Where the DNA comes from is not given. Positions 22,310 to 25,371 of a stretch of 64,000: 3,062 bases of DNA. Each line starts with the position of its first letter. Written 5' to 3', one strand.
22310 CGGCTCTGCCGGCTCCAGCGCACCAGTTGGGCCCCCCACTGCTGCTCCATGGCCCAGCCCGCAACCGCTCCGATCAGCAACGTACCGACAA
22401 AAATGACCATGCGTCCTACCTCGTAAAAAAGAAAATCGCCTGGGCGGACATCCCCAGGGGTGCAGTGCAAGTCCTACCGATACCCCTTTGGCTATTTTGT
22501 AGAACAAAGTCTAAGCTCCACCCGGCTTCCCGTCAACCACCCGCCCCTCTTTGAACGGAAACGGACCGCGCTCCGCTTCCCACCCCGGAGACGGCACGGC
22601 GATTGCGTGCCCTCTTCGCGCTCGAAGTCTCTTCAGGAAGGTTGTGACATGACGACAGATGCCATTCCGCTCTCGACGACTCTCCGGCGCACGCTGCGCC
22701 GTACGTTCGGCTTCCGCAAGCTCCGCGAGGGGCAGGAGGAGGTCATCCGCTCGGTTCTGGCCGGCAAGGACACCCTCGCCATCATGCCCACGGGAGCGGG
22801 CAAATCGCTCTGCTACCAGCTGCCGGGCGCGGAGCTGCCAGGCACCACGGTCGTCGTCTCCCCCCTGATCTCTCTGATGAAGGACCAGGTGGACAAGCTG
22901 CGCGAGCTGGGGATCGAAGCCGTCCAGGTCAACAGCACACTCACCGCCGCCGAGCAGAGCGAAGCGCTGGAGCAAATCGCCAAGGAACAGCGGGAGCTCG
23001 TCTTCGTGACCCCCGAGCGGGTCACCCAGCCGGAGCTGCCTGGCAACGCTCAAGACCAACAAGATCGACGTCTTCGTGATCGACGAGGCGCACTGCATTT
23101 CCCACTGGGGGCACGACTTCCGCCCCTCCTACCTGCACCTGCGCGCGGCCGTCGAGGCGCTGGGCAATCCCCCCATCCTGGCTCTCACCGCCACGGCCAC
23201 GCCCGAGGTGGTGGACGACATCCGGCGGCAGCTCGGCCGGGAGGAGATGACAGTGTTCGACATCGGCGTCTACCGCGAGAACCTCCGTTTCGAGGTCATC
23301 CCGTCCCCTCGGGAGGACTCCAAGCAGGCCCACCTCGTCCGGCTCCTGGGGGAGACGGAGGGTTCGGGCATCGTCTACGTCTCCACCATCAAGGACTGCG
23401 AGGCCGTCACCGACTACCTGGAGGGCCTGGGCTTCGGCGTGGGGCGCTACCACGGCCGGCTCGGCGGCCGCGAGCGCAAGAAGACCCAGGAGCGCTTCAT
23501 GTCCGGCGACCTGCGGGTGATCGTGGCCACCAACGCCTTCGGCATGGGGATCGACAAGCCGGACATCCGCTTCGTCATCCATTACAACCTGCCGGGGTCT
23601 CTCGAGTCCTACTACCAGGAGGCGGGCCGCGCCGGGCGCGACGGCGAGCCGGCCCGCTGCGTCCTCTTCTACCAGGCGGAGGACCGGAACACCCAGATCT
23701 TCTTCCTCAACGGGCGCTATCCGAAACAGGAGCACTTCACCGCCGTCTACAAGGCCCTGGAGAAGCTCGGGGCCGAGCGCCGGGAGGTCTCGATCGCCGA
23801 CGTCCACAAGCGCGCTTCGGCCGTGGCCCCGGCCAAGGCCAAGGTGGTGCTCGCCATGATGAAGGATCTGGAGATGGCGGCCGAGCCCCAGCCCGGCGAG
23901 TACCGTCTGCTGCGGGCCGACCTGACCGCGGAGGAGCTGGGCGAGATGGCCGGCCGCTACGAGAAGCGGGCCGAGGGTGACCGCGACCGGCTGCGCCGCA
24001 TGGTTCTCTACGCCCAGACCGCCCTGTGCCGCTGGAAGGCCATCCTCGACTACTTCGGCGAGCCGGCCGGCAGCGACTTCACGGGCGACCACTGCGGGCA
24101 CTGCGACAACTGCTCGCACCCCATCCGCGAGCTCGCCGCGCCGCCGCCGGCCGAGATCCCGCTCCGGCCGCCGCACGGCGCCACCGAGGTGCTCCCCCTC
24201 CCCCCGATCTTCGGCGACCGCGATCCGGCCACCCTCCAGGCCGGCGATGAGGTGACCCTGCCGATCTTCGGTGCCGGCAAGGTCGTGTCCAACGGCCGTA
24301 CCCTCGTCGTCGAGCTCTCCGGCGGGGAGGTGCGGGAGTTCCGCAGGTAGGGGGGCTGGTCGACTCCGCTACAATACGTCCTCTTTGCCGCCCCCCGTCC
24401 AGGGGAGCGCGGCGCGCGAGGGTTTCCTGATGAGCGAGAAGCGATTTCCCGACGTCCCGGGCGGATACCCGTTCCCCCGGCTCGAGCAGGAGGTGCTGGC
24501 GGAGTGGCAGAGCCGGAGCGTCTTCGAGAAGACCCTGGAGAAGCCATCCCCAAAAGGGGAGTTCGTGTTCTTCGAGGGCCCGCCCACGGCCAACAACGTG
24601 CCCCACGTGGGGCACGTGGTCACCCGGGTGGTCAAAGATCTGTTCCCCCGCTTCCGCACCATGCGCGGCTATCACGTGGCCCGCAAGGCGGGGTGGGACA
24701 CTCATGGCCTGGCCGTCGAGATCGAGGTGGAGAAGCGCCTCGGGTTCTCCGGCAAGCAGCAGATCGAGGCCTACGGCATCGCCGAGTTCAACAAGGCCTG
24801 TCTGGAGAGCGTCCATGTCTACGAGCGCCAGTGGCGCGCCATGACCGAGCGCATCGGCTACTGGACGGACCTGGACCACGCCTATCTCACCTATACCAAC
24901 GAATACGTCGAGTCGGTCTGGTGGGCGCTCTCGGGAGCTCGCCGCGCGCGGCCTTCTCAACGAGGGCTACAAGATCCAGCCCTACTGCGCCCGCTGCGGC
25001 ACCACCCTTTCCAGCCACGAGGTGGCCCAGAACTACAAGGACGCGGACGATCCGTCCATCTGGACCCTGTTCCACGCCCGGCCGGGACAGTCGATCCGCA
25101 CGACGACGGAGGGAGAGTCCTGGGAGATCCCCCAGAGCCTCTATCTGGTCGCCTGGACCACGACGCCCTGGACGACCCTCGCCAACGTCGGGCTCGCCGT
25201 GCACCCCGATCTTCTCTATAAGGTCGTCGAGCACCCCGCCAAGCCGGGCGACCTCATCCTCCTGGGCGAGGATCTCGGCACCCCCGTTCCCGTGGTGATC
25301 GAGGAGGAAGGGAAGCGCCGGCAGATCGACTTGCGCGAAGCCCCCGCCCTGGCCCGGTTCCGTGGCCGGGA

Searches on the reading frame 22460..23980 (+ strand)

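Call 95: search_protein_families(library=pfam, proteins=[window:22460-23980:+], max_evalue=0.001)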
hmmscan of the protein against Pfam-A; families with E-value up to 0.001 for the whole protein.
window:22460-23980:+ (506 aa): 2 families
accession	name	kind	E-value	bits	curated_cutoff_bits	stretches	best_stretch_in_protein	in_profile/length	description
PF00270.35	DEAD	-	1.9e-18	67.2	26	1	90-190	2-107/167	DEAD/DEAH box helicase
PF04851.21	ResIII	-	1.4e-05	25.5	22.5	1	87-203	3-120/164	Type III restriction enzyme, res subunit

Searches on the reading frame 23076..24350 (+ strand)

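Call 95: search_protein_families(library=pfam, proteins=[window:23076-24350:+], max_evalue=0.001)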
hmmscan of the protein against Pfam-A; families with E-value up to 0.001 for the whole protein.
window:23076-24350:+ (424 aa): 3 families
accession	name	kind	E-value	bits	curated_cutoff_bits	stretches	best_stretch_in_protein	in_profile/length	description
PF00271.37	Helicase_C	-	4.5e-24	85.3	23.5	1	83-190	2-110/110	Helicase conserved C-terminal domain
PF16124.10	RecQ_Zn_bind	-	2.2e-12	48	25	1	294-346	16-65/66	RecQ zinc-binding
PF00270.35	DEAD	-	0.00025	21.3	26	0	2-48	123-166/167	DEAD/DEAH box helicase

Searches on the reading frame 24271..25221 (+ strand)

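Call 95: search_protein_families(library=pfam, proteins=[window:24271-25221:+], max_evalue=0.001)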
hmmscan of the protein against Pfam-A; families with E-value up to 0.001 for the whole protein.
window:24271-25221:+ (316 aa): 2 families
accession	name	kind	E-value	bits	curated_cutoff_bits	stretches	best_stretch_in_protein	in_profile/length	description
PF00133.28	tRNA-synt_1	-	1.5e-38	133.1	22.7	1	75-220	2-147/414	tRNA synthetases class I (I, L, M and V)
PF09334.17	tRNA-synt_1g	-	2.1e-08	33.8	20.1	1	107-168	10-70/391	tRNA synthetases class I (M)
